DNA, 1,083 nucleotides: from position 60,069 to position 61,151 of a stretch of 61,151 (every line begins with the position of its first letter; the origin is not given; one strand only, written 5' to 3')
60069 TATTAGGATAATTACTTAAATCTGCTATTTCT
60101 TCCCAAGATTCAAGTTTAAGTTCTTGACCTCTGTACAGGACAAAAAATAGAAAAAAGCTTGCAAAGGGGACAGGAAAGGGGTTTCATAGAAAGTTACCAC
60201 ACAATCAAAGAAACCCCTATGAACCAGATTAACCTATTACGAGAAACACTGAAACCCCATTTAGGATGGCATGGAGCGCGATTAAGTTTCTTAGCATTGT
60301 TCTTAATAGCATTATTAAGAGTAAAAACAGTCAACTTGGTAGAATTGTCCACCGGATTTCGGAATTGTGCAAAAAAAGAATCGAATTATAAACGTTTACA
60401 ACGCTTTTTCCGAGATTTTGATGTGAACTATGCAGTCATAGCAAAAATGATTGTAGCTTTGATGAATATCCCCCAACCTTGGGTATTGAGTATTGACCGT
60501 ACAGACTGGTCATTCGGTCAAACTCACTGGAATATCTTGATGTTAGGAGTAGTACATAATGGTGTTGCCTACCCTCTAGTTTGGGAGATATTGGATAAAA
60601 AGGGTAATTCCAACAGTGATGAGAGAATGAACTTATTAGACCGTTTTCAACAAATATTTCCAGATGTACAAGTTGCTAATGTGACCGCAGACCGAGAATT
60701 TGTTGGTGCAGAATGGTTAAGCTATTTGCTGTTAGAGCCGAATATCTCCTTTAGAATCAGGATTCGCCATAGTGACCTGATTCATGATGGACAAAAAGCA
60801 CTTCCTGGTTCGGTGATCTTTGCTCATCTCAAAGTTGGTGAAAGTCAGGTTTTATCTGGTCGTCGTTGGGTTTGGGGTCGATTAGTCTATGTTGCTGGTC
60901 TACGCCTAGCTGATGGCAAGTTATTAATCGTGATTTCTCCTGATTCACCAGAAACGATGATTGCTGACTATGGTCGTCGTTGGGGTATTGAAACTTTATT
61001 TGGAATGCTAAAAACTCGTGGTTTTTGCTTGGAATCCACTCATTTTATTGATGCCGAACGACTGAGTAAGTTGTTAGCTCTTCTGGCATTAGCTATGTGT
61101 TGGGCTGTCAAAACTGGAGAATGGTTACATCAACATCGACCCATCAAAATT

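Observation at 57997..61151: NACHT (STAND) NTPase gene apparently decapitated by an IS4-family insertion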

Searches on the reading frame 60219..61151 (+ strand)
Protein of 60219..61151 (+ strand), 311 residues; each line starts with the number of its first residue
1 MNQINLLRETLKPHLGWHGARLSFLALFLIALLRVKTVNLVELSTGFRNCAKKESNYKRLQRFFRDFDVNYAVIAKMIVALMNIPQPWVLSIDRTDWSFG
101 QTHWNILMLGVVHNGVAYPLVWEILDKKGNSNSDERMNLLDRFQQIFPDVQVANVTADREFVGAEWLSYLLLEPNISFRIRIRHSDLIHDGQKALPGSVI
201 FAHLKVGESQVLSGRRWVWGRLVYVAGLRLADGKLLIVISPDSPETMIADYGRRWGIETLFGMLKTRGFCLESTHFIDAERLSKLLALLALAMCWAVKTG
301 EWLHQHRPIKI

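Call 6: search_protein_families(library=pfam, proteins=[window:60219-61151:+], max_evalue=0.01)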
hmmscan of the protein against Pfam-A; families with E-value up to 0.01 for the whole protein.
window:60219-61151:+ (311 aa): 1 family
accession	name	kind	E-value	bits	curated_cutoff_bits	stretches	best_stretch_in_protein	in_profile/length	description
PF01609.27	DDE_Tnp_1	-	1.6e-10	41.5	23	1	87-295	4-200/200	Transposase DDE domain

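Call 12: find_homologous_proteins(query=window:60219-61151:+, max_evalue=1e-20)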
Query window:60219-61151:+ (311 aa): 1971 proteins with E <= 1e-20 among 5154 candidates; the best 120 are listed.
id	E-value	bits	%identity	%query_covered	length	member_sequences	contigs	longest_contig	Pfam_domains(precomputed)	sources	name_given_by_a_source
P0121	4.2e-209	711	100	100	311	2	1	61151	PF01609.28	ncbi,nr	ncbi:MAG TPA: IS4 family transposase, partial [Nostocaceae cyanobacterium]|nr:IS4 family transposase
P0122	4.6e-193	658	93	100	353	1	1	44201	PF01609.28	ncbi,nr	ncbi:MAG TPA: IS4 family transposase [Nostocaceae cyanobacterium]|nr:IS4 family transposase [Nostoca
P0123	2.0e-180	617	87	100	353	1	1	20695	PF01609.28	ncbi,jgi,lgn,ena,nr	ncbi:MAG: IS4 family transposase [Goleter apudmare HA4340-LM2]|jgi:hypothetical protein|nr:IS4 famil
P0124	1.3e-178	611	86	100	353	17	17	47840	PF01609.28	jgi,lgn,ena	jgi:hypothetical protein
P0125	1.4e-178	611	85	100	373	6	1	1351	PF01609.28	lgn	-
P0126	3.0e-175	600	84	100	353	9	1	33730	PF01609.28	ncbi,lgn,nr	ncbi:MAG: IS4 family transposase [Nostoc sp. LLA-1]|nr:IS4 family transposase [Cyanocohniella sp. LL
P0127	3.9e-168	576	79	100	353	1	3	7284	PF01609.28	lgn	-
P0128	1.9e-167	574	78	100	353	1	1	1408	PF01609.28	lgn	-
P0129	9.3e-165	565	77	100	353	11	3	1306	PF01609.28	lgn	-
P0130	1.3e-163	561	76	100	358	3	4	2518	PF01609.28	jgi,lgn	jgi:hypothetical protein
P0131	5.2e-163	560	75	100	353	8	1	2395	PF01609.28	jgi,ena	-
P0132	1.9e-162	558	75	100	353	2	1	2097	PF01609.28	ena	-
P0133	7.2e-162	556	75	100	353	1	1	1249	PF01609.28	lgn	-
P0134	7.3e-162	556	75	100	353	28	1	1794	PF01609.28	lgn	-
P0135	8.9e-162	555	75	100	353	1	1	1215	PF01609.28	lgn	-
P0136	1.0e-161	555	74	100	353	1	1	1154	PF01609.28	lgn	-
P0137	4.3e-161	553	75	100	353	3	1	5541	PF01609.28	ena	-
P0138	8.3e-161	552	76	100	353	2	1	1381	PF01609.28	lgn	-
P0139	1.5e-160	551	75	100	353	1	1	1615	PF01609.28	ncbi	-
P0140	2.2e-160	551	75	100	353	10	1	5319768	PF01609.28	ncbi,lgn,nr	ncbi:transposase IS4 family protein [Stanieria sp. NIES-3757]|nr:transposase IS4 family protein [Sta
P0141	3.8e-160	550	76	100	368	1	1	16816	PF01609.28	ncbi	-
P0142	9.7e-160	549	75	100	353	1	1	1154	PF01609.28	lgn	-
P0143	1.5e-159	548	74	100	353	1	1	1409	PF01609.28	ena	-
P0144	2.1e-159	548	74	100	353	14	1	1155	PF01609.28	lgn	-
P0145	3.4e-159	547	74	99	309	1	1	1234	PF01609.28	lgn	-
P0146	5.5e-159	546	74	100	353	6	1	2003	PF01609.28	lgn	-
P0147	6.6e-159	546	73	100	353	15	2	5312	PF01609.28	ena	-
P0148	6.8e-159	546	74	100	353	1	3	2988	PF01609.28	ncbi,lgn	ncbi:MAG: IS4 family transposase [Waterburya sp.]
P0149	1.0e-158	545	73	100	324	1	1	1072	PF01609.28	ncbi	ncbi:MAG: IS4 family transposase, partial [Cyanobacteria bacterium J06649_11]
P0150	1.2e-158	545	73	100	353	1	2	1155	PF01609.28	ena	-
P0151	1.3e-158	545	73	100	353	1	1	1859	PF01609.28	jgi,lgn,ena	-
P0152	1.9e-158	545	74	100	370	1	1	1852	PF01609.28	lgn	-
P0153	2.5e-158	544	74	100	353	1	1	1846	PF01609.28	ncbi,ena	-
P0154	3.8e-158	544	74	100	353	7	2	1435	PF01609.28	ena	-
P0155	4.0e-158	543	73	100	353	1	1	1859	PF01609.28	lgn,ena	-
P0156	4.2e-158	543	74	100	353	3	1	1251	PF01609.28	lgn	-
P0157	6.7e-158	543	74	100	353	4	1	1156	PF01609.28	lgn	-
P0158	7.4e-158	543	73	100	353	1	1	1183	PF01609.28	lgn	-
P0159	2.2e-157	541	74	100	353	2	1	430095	PF01609.28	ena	-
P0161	4.0e-157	540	74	100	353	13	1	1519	PF01609.28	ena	-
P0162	8.6e-157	539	73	100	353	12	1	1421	PF01609.28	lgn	-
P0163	8.6e-157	539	73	100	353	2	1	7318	PF01609.28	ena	-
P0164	1.7e-156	538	73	100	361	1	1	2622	PF01609.28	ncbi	ncbi:MAG: IS4 family transposase [Cyanobacteria bacterium P01_F01_bin.143]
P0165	2.8e-156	537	73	100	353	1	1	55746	PF01609.28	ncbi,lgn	ncbi:MAG: IS4 family transposase [Cyanobacteria bacterium P01_G01_bin.39]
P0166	4.9e-156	537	73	100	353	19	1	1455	PF01609.28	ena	-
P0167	1.5e-155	535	73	100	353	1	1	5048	PF01609.28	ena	-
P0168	1.9e-155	535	72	100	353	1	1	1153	PF01609.28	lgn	-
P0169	2.1e-155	535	73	100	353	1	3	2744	PF01609.28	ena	-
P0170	2.2e-155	534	73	100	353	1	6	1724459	PF01609.28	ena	-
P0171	2.3e-155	534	72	100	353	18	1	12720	PF01609.28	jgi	-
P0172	3.5e-155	534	71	100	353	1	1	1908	PF01609.28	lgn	-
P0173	4.0e-155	534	73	100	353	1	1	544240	PF01609.28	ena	-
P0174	6.3e-155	533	75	100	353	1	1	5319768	PF01609.28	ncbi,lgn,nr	ncbi:transposase IS4 family protein [Stanieria sp. NIES-3757]|nr:transposase IS4 family protein [Sta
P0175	7.8e-155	533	75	100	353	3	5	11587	PF01609.28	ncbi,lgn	-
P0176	9.0e-155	532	72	100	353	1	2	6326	PF01609.28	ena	-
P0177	1.5e-154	532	71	100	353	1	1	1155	PF01609.28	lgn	-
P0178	1.6e-154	532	72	100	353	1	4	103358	PF01609.28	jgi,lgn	jgi:hypothetical protein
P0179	3.1e-154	531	74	100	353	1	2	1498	PF01609.28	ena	-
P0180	3.1e-154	531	72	100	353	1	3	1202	PF01609.28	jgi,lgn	jgi:hypothetical protein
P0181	7.8e-154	529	73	100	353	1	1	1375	PF01609.28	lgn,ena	-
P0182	8.8e-154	529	71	100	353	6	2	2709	PF01609.28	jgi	jgi:hypothetical protein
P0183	9.2e-154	529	72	100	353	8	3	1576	PF01609.28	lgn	-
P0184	1.2e-153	529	71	100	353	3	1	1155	PF01609.28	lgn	-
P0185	1.3e-153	529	72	100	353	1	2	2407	PF01609.28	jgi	jgi:hypothetical protein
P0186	1.7e-153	528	73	100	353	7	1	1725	PF01609.28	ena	-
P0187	1.9e-153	528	72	100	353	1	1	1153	PF01609.28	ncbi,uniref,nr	ncbi:IS4 family transposase [Lusitaniella coriacea LEGE 07157]|uniref:IS4 family transposase n=3 Tax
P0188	2.7e-153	528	71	100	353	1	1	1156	PF01609.28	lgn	-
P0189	3.8e-153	527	72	100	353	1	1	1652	PF01609.28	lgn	-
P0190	4.6e-153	527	72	100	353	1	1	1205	PF01609.28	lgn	-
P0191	5.4e-153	527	71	100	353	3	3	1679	PF01609.28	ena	-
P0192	5.6e-153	527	74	100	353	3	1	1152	PF01609.28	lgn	-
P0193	6.1e-153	526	71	100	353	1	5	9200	PF01609.28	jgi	jgi:hypothetical protein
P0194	1.0e-152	526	72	100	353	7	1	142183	PF01609.28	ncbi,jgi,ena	ncbi:MAG: IS4 family transposase [Cyanobacteriota bacterium ELA615]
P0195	1.0e-152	526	74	98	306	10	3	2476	PF01609.28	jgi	jgi:hypothetical protein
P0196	1.1e-152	526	71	100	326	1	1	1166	PF01609.28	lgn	-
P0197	1.1e-152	526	71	100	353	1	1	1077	PF01609.28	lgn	-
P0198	1.1e-152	526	70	100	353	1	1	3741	PF01609.28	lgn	-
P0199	1.2e-152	525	73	100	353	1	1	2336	PF01609.28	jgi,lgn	jgi:hypothetical protein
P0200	1.4e-152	525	72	100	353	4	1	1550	PF01609.28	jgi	jgi:hypothetical protein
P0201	1.8e-152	525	71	100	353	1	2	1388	PF01609.28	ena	-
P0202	2.6e-152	524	70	100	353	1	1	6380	PF01609.28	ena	-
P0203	2.7e-152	524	73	100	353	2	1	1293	PF01609.28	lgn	-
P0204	3.7e-152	524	71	100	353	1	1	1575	PF01609.28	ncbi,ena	-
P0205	4.2e-152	524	72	100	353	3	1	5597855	PF01609.28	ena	-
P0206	4.6e-152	524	71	100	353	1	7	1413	PF01609.28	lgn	-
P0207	5.1e-152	523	70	100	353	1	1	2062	PF01609.28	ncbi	-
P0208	6.7e-152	523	71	100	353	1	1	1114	PF01609.28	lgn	-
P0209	8.7e-152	523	72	100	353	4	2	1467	PF01609.28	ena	-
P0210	1.0e-151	522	72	100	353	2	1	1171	PF01609.28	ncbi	-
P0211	1.2e-151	522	72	100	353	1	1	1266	PF01609.28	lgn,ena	-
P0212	1.3e-151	522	71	100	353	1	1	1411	PF01609.28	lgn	-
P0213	1.6e-151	522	70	100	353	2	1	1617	PF01609.28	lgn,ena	-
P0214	1.9e-151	522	71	98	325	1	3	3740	PF01609.28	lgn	-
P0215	2.0e-151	521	71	100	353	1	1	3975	PF01609.28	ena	-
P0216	3.3e-151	521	71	100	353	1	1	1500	PF01609.28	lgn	-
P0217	4.7e-151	520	71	100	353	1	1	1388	PF01609.28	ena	-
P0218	5.4e-151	520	70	100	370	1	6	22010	PF01609.28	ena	-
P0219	7.0e-151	520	71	100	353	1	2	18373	PF01609.28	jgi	jgi:hypothetical protein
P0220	7.1e-151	520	73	100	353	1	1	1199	PF01609.28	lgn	-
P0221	1.1e-150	519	71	100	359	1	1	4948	PF01609.28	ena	-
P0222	1.1e-150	519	71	100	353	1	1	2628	PF01609.28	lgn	-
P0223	1.1e-150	519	71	100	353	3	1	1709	PF01609.28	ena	-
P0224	1.8e-150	518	68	100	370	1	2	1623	PF01609.28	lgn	-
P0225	2.4e-150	518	69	100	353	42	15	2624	PF01609.28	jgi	-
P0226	2.4e-150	518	72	100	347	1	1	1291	PF01609.28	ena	-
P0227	3.2e-150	517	70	100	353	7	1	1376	PF01609.28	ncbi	-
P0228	3.4e-150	517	72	100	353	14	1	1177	PF01609.28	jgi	jgi:hypothetical protein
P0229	3.5e-150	517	70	100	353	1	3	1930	PF01609.28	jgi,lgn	jgi:hypothetical protein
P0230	3.6e-150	517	72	100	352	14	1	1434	PF01609.28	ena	-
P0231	5.0e-150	517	73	96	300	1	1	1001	PF01609.28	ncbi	ncbi:MAG: IS4 family transposase, partial [Microcystaceae cyanobacterium]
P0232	6.5e-150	516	70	100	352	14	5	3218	PF01609.28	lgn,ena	-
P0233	2.5e-149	515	72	100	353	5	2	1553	PF01609.28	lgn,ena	-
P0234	3.9e-149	514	70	100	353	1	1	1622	PF01609.28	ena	-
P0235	4.3e-149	514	69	100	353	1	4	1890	PF01609.28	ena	-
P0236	4.9e-149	514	69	100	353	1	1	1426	PF01609.28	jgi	jgi:hypothetical protein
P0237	5.2e-149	514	68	100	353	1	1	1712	PF01609.28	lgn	-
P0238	7.6e-149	513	69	100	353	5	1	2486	PF01609.28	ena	-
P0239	8.3e-149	513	72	100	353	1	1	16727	PF01609.28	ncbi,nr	ncbi:MAG: IS4 family transposase [Coleofasciculaceae cyanobacterium SM2_1_6]|nr:IS4 family transposa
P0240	1.1e-148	512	71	100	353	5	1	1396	PF01609.28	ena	-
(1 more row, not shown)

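Call 13: find_encoding_contigs(protein=P0122, flank=3000, max_places=4)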
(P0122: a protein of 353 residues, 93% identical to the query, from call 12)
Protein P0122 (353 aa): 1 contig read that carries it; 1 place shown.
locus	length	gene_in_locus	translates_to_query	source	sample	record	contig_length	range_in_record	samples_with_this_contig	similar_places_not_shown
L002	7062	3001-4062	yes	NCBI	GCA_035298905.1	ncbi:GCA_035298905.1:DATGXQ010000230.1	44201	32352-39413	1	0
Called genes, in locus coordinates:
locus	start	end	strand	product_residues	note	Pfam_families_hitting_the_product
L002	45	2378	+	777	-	PF05860:TPS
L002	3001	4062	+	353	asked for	PF01609:DDE_Tnp_1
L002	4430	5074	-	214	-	PF13668:Ferritin_2, PF14530:DUF4439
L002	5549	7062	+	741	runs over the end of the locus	PF08479:POTRA_2, PF07244:POTRA, PF01103:Omp85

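Call 14: find_encoding_contigs(protein=P0124, flank=2000, max_places=8)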
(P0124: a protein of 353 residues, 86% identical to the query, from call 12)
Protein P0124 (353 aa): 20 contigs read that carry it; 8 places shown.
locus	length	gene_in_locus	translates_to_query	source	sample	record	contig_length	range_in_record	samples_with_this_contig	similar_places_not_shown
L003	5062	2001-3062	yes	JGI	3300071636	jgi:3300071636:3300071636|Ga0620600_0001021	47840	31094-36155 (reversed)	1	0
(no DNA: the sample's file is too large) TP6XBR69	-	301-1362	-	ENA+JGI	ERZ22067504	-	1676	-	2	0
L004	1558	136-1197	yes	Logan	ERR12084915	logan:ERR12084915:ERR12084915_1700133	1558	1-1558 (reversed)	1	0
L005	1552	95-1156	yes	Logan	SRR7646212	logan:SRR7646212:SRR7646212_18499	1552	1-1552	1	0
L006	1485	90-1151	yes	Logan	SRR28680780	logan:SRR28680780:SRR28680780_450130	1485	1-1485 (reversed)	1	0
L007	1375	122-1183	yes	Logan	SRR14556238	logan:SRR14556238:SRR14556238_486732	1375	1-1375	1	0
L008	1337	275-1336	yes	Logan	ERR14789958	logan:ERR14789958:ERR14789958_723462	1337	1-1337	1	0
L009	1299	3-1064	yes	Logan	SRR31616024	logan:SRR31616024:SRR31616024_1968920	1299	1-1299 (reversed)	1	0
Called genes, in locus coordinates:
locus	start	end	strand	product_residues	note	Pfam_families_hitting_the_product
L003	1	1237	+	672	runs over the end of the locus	-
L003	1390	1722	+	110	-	-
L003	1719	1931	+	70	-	-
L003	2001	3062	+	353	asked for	PF01609:DDE_Tnp_1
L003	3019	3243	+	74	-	-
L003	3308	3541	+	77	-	PF01402:RHH_1 (weak)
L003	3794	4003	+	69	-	-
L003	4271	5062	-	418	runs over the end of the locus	-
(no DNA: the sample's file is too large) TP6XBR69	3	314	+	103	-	?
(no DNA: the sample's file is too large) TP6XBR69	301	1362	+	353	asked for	PF01609:DDE_Tnp_1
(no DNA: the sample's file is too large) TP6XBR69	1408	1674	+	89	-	?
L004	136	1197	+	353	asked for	PF01609:DDE_Tnp_1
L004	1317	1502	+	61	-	-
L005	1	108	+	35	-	?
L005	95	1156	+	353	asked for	PF01609:DDE_Tnp_1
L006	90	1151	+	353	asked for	PF01609:DDE_Tnp_1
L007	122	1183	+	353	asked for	PF01609:DDE_Tnp_1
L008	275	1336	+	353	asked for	PF01609:DDE_Tnp_1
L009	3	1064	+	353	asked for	PF01609:DDE_Tnp_1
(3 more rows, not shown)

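Call 15: find_encoding_contigs(protein=P0123, flank=2000, max_places=4)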
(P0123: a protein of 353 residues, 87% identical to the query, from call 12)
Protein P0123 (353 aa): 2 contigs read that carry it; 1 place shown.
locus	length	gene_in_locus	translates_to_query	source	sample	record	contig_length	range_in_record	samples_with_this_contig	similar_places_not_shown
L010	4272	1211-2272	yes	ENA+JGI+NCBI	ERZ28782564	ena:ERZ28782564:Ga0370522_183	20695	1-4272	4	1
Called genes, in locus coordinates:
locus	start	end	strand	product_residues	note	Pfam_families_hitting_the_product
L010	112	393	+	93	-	-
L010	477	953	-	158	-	-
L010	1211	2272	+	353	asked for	PF01609:DDE_Tnp_1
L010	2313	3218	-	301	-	PF00535:Glycos_transf_2, PF10111:Glyco_tranf_2_2, PF11316:Rhamno_transf (faint)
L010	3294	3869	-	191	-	PF05565:Sipho_Gp157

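Call 45: search_protein_families(library=ncbifam, proteins=[P0122], max_evalue=0.001)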
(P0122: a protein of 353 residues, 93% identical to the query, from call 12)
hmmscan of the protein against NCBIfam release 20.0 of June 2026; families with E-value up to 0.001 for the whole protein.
P0122 (353 aa): 3 families
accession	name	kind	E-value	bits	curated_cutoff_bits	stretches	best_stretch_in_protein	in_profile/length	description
NF033591.1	transpos_IS4_2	equivalog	3.8e-85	286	152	1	38-352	1-339/340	IS4 family transposase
NF033590.1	transpos_IS4_3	equivalog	0.00014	21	160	1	245-291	269-314/405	IS4 family transposase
NF049999.1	transpos_IS701_3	equivalog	0.00094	18.2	170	0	243-306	305-367/412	IS701 family transposase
